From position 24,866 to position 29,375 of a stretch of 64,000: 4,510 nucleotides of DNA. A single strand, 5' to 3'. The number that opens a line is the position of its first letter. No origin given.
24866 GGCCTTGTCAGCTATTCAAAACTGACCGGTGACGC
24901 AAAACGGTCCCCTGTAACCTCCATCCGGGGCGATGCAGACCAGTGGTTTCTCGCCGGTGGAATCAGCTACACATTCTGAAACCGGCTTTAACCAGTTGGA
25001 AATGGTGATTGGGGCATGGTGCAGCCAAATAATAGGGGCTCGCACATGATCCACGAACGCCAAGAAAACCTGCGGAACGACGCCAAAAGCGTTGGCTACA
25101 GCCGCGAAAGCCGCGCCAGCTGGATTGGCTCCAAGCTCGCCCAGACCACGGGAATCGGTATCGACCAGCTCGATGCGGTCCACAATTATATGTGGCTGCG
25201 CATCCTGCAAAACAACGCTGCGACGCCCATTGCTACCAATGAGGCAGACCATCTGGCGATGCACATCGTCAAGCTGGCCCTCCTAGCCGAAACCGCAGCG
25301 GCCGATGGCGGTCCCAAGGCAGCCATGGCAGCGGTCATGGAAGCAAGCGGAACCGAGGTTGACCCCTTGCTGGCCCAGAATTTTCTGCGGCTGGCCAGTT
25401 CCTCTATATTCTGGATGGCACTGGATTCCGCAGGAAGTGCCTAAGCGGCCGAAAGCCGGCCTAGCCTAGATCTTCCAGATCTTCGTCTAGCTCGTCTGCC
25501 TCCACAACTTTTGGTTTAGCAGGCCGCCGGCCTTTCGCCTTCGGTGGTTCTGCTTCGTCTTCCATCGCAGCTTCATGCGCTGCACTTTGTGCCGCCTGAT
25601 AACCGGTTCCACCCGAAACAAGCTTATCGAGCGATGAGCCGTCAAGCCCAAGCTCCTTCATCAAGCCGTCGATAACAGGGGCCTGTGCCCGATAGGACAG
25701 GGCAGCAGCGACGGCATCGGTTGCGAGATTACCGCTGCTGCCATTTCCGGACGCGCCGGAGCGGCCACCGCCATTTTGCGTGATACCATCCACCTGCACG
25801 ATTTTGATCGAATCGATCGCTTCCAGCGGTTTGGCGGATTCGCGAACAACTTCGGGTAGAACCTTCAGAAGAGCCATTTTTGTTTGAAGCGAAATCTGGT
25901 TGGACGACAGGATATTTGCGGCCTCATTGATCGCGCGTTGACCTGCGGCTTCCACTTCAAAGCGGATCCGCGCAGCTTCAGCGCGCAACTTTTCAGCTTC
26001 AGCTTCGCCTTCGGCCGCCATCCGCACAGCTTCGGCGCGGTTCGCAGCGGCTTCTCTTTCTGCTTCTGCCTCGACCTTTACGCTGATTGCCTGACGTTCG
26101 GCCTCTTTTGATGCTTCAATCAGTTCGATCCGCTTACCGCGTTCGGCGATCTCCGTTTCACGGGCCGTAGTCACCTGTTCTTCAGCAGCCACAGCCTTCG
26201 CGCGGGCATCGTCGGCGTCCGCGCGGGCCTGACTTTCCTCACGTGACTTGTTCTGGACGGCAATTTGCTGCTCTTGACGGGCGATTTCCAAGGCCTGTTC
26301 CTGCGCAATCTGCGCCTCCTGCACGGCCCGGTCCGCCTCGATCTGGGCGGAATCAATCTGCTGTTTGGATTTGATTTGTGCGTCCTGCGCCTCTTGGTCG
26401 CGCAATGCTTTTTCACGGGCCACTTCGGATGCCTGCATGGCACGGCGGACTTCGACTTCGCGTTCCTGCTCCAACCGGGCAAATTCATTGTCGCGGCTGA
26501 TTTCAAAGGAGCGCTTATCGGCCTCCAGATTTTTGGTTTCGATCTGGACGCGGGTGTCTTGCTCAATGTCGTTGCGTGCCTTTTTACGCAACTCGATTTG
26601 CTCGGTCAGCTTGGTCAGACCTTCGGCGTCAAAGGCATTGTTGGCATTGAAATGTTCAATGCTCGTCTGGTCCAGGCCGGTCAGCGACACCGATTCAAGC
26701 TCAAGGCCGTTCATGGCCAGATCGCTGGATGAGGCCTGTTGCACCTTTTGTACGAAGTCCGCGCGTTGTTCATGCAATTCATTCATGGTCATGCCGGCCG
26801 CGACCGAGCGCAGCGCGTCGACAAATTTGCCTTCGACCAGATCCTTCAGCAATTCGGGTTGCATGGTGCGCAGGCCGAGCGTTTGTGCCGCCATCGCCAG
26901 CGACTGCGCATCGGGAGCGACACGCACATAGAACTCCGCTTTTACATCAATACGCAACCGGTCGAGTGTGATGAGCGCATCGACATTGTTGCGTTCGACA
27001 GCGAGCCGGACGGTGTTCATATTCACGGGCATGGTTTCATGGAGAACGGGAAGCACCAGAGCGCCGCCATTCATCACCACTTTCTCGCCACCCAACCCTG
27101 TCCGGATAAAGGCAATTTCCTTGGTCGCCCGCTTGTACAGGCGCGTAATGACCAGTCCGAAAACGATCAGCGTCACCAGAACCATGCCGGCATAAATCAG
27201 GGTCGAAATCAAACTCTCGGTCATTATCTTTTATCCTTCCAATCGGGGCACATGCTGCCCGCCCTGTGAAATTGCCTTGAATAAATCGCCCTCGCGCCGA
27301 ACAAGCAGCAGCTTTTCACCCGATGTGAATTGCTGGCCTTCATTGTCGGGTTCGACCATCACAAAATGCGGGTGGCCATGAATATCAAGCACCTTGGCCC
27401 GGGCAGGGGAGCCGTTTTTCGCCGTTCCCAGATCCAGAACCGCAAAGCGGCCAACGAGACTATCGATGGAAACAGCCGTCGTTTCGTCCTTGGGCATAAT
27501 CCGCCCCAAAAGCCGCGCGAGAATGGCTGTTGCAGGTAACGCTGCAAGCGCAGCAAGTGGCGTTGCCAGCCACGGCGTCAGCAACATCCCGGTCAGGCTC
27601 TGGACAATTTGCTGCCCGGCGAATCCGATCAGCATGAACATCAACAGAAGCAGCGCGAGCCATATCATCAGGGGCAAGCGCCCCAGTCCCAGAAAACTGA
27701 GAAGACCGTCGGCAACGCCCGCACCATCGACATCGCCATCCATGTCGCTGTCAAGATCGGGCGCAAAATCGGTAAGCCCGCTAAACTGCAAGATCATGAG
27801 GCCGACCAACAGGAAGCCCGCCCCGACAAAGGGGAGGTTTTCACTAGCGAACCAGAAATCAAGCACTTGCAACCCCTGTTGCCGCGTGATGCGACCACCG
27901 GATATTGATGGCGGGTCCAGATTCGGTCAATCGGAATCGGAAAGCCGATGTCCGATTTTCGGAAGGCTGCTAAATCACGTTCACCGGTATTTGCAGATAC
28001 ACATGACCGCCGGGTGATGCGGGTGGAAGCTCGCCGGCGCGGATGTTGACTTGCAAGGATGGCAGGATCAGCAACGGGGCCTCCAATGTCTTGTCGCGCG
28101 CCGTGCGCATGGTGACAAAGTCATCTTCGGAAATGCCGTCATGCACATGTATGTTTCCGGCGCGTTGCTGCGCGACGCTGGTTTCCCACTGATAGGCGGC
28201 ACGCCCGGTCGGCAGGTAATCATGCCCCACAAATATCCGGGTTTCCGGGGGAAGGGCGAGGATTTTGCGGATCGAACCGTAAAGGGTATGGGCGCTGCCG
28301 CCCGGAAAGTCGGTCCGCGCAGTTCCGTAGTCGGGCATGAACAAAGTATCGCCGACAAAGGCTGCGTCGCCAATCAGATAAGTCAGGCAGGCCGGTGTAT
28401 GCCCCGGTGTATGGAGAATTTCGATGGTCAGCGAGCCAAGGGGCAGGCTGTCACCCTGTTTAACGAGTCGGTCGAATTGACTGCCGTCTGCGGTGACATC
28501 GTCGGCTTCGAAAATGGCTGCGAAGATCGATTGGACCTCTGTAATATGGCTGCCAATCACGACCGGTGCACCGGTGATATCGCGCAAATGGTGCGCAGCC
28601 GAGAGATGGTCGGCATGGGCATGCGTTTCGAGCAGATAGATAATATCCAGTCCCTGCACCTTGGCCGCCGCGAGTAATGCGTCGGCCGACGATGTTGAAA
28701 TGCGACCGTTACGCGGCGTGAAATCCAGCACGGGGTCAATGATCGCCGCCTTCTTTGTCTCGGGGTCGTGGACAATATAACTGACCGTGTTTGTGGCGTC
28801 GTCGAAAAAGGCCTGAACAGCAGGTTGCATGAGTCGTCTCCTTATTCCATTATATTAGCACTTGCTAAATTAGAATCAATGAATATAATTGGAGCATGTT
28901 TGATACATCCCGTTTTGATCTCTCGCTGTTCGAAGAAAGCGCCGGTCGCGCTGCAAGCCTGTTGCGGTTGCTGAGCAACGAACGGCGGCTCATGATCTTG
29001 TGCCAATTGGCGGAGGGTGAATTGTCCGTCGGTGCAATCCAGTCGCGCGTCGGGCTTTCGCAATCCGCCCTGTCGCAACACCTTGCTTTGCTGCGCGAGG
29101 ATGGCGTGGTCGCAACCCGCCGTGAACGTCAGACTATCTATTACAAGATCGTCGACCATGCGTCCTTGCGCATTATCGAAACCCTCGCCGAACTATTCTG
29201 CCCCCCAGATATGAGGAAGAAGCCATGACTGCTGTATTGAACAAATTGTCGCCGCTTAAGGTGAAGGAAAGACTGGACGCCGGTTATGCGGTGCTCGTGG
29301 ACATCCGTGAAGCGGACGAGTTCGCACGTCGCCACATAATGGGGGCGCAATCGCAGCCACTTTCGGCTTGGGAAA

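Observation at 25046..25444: Miniature HD-GYP-like scaffold lacking its catalytic residues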

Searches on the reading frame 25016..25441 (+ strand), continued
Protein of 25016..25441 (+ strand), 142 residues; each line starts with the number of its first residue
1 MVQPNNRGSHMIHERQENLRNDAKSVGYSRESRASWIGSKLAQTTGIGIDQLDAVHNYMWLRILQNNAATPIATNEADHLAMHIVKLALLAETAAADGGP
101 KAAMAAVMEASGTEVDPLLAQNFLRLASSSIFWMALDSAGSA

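Call 64: find_encoding_contigs(protein=P0153, flank=6000, max_places=1)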
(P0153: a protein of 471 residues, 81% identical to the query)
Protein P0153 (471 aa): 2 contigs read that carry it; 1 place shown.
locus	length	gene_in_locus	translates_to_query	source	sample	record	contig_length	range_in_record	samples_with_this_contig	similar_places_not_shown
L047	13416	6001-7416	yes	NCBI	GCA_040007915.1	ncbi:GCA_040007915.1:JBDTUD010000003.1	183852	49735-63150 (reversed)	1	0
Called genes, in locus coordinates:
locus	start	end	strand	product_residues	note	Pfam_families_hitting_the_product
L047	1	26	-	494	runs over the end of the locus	PF00070:Pyr_redox (faint), PF01266:DAO (faint), PF01593:Amino_oxidase, PF07992:Pyr_redox_2 (faint), PF13450:NAD_binding_8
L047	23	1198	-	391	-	PF01266:DAO (faint), PF05834:Lycopene_cycl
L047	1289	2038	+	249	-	PF00142:Fer4_NifH (faint), PF01656:CbiA, PF06564:CBP_BcsQ (weak), PF09140:MipZ (faint), PF10609:ParA, PF13614:AAA_31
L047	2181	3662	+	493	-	PF08448:PAS_4, PF08447:PAS_3, PF00989:PAS (weak), PF08448:PAS_4, PF13426:PAS_9, PF08447:PAS_3, PF07536:HWE_HK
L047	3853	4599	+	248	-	PF04116:FA_hydroxylase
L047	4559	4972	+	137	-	PF09912:DUF2141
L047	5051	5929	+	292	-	PF06629:MipA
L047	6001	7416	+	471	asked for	PF13487:HD_5, PF08668:HDOD (weak), PF13487:HD_5, PF01966:HD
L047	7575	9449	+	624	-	PF13667:ThiC-associated, PF01964:ThiC_Rad_SAM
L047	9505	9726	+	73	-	-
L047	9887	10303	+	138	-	-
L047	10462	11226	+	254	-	PF01844:HNH, PF14279:HNH_5 (weak)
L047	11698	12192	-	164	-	PF02639:DUF188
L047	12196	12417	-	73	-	PF10881:DUF2726 (weak)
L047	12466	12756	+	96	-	PF05973:Gp49 (weak)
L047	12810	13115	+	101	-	PF21716:dnstrm_HI1420, PF01381:HTH_3 (weak)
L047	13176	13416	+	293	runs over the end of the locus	-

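Call 65: find_encoding_contigs(protein=P0162, flank=6000, max_places=1)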
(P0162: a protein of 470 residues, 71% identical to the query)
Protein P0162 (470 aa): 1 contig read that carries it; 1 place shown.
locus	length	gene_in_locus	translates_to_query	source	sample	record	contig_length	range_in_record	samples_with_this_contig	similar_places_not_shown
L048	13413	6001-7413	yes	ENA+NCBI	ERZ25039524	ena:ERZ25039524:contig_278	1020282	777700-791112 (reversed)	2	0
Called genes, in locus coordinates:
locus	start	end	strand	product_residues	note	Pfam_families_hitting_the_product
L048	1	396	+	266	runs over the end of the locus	PF00459:Inositol_P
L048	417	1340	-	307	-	PF00494:SQS_PSY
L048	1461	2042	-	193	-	PF18306:LDcluster4, PF03641:Lysine_decarbox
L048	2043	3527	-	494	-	PF00070:Pyr_redox (faint), PF01266:DAO (weak), PF01593:Amino_oxidase, PF07992:Pyr_redox_2 (faint), PF13450:NAD_binding_8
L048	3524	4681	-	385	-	PF01266:DAO (faint), PF05834:Lycopene_cycl, PF12831:FAD_oxidored (faint), PF13450:NAD_binding_8 (weak)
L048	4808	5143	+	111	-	-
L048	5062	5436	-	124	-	-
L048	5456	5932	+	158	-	PF09912:DUF2141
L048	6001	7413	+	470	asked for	PF13487:HD_5, PF08668:HDOD (weak), PF13487:HD_5, PF01966:HD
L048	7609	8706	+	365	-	PF13667:ThiC-associated, PF01964:ThiC_Rad_SAM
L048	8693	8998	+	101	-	PF01964:ThiC_Rad_SAM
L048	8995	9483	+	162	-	PF01964:ThiC_Rad_SAM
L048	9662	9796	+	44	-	-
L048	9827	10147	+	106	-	-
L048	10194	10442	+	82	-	-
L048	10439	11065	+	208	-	-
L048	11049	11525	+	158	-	-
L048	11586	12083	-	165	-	-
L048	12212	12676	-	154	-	PF02639:DUF188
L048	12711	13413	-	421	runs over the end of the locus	PF07690:MFS_1, PF00083:Sugar_tr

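Call 67: search_solved_structures(query=P0098, max_evalue=0.001, show_alignments=1)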
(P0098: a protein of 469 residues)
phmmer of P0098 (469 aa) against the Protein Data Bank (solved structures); distinct sequences matched with E-value up to 0.001: 5.
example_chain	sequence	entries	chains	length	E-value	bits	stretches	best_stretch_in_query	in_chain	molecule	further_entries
5z7c_A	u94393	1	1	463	1.2e-134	452.9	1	13-453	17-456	3'3'-cGAMP-specific phosphodiesterase 3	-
4mcw_A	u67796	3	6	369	2.6e-30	109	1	283-443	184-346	Metal dependent phosphohydrolase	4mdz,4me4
9rc0_A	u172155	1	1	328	3.5e-21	79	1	235-453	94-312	HD domain/sensory box protein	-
9rbz_A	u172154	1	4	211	2.6e-20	76.1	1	273-454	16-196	HD domain/sensory box protein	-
4r8z_A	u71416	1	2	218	2.1e-18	69.8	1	307-449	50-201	Cyclic di-GMP phosphodiesterase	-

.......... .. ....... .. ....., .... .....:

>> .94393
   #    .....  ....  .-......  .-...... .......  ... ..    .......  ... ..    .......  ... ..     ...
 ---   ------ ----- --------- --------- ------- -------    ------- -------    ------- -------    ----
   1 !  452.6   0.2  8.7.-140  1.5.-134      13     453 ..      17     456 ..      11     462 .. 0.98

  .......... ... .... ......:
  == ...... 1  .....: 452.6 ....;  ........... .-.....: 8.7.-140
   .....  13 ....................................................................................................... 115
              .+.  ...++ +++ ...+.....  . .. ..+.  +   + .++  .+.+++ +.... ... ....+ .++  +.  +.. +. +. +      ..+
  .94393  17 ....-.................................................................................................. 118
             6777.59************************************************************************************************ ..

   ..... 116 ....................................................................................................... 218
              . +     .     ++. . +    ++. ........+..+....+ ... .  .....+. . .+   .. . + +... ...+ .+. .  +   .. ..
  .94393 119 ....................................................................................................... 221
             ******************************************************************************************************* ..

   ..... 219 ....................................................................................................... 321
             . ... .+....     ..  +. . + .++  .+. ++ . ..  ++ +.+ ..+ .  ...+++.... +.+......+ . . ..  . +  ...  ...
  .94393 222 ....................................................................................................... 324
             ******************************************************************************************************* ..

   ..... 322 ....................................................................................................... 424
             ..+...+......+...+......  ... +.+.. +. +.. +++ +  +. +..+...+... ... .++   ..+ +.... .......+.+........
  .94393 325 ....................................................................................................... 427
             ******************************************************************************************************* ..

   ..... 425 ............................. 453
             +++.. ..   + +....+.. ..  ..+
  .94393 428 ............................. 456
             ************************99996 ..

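Call 68: search_solved_structures(query=A3, max_evalue=1, show_alignments=2)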
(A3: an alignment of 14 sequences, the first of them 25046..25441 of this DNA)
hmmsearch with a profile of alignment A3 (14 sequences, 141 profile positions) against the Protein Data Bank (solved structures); distinct sequences matched with E-value up to 1: 5.
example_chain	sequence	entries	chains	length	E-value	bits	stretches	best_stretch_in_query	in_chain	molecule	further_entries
5z7c_A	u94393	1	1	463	1.6e-29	105.6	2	8-138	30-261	3'3'-cGAMP-specific phosphodiesterase 3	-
4r8z_A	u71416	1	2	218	5.9e-07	32.5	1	29-119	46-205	Cyclic di-GMP phosphodiesterase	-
9rbz_A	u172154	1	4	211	0.00053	22.9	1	12-128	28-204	HD domain/sensory box protein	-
4mcw_A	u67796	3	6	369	0.0012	21.8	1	8-116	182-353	Metal dependent phosphohydrolase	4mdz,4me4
9rc0_A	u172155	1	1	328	0.0018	21.2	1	11-127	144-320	HD domain/sensory box protein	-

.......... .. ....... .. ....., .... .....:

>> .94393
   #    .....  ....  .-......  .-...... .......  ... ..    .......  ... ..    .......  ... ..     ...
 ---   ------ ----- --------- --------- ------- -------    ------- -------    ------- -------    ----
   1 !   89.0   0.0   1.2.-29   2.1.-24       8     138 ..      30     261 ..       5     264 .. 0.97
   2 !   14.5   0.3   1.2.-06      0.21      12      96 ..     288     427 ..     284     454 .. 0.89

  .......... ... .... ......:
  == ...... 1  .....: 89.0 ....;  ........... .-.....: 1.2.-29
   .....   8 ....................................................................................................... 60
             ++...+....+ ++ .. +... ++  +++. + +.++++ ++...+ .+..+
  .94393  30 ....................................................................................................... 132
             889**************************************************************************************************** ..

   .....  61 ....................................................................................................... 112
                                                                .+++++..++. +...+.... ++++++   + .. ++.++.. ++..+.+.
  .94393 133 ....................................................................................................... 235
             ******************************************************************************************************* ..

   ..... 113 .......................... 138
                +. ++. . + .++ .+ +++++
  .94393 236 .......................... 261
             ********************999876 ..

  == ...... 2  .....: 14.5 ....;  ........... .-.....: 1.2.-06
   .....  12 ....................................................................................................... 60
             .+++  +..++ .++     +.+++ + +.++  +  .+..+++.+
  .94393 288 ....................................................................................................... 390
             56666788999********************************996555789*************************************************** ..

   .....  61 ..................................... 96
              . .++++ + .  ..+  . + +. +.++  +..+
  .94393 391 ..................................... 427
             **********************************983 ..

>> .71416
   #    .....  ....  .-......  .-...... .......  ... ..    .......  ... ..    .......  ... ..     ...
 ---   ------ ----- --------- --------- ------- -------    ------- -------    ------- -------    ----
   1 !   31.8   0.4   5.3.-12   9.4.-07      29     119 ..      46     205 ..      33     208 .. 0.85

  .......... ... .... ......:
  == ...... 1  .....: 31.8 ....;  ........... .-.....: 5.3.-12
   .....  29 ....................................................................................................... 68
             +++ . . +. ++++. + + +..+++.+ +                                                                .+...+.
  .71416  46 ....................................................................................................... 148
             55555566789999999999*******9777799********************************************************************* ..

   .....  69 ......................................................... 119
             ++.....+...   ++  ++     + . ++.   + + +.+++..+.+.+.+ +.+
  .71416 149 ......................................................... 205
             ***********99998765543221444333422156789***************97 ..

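Call 72: search_protein_families(library=ncbifam, proteins=[P0098, P0111], max_evalue=0.00001)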
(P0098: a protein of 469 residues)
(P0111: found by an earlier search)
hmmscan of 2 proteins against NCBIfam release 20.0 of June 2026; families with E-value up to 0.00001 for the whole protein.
P0098 (469 aa): 2 families
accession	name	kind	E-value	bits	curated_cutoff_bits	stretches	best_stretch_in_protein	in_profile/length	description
NF053512.1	nitric_RR_NosR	exception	3.7e-47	161.3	400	2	252-455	156-357/422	response regulator c-di-GMP phosphodiesterase, NosR family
TIGR00277.1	HDIG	domain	2.2e-07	30.6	27.6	0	293-381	7-83/84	HDIG domain-containing metalloprotein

P0111 (163 aa): 0 families

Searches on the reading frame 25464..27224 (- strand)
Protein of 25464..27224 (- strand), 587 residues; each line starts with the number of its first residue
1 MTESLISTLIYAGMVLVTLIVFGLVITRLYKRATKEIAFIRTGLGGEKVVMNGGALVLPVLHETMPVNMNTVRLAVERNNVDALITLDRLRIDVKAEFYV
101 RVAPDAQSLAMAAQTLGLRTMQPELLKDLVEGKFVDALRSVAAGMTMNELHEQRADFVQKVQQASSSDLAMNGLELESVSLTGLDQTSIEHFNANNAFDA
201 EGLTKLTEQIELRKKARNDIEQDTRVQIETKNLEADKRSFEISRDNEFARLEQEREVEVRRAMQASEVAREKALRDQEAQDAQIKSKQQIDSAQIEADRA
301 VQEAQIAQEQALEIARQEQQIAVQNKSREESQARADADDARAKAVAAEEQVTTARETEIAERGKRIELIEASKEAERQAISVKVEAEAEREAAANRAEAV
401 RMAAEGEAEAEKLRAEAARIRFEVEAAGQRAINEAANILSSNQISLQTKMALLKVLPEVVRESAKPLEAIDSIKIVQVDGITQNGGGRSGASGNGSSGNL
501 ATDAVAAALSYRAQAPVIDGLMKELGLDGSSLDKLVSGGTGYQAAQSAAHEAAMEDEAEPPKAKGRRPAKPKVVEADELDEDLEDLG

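Call 10: search_protein_families(library=pfam, proteins=[window:25464-27224:-], max_evalue=0.001)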
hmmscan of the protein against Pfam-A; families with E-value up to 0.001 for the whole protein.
window:25464-27224:- (587 aa): 2 families
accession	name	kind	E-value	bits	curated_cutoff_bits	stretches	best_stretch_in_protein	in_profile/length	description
PF15975.10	Flot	-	2.4e-42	144.4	27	1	403-527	1-124/124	Flotillin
PF01145.31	Band_7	-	1e-14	55.5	23.6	1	41-206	13-166/176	SPFH domain / Band 7 family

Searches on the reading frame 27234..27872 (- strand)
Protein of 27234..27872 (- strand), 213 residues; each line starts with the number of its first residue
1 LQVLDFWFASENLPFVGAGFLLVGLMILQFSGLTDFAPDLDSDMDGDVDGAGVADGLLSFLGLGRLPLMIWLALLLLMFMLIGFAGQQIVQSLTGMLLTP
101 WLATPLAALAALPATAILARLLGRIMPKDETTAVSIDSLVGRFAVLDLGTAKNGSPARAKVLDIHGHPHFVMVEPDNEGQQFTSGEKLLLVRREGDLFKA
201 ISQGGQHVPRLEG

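Call 10: search_protein_families(library=pfam, proteins=[window:27234-27872:-], max_evalue=0.001)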
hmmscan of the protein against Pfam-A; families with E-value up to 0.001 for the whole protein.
window:27234-27872:- (213 aa): 2 families
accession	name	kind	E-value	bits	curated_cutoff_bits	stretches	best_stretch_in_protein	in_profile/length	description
PF07290.17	YqiJ_OB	-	2.5e-25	88.7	25.4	1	138-201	1-64/64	Inner membrane protein YqiJ, OB-fold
PF21001.2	YqiJ_N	-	4.1e-21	75.8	23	1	12-115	1-115/116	Inner membrane protein YqiJ, N-terminal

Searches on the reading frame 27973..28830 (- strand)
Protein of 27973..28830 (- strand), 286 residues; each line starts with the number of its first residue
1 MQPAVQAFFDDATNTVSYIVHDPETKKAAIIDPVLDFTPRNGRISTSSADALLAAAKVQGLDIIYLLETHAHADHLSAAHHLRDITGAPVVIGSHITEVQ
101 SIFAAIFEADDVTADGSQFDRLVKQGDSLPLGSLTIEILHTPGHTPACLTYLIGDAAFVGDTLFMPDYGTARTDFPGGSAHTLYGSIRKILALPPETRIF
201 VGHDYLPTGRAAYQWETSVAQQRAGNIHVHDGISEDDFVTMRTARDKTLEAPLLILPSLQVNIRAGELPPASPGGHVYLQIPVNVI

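Call 10: search_protein_families(library=pfam, proteins=[window:27973-28830:-], max_evalue=0.001)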
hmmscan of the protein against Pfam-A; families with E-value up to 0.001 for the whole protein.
window:27973-28830:- (286 aa): 2 families
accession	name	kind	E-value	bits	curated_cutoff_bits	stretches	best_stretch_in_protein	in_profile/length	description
PF00753.33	Lactamase_B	-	3.4e-24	86.3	22.7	1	13-203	4-196/196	Metallo-beta-lactamase superfamily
PF12706.13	Lactamase_B_2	-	0.00041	20.4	27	1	31-167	5-148/200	Beta-lactamase superfamily domain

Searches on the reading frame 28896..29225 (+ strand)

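Call 10: search_protein_families(library=pfam, proteins=[window:28896-29225:+], max_evalue=0.001)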
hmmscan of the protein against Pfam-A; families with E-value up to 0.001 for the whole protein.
window:28896-29225:+ (110 aa): 7 families
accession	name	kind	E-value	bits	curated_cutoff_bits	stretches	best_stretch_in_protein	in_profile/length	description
PF01022.26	HTH_5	-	3e-13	49.9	22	1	29-73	2-46/47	Bacterial regulatory protein, arsR family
PF12840.13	HTH_20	-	2.3e-08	34.3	27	1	26-74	1-50/51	Helix-turn-helix domain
PF13412.12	HTH_24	-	4.6e-06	26.6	21.9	1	28-72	2-47/48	Winged helix-turn-helix DNA-binding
PF12802.13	MarR_2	-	3.3e-05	24.4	27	1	33-78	9-56/61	MarR family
PF24034.1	DUF7343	-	0.00011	22.5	27.6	1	25-75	1-51/62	Domain of unknown function (DUF7343)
PF13518.12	HTH_28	-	0.00053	20.5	25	1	30-75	2-45/52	Helix-turn-helix domain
PF24035.1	DUF7344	-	0.00068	20.4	27.8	0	24-53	2-31/76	Domain of unknown function (DUF7344)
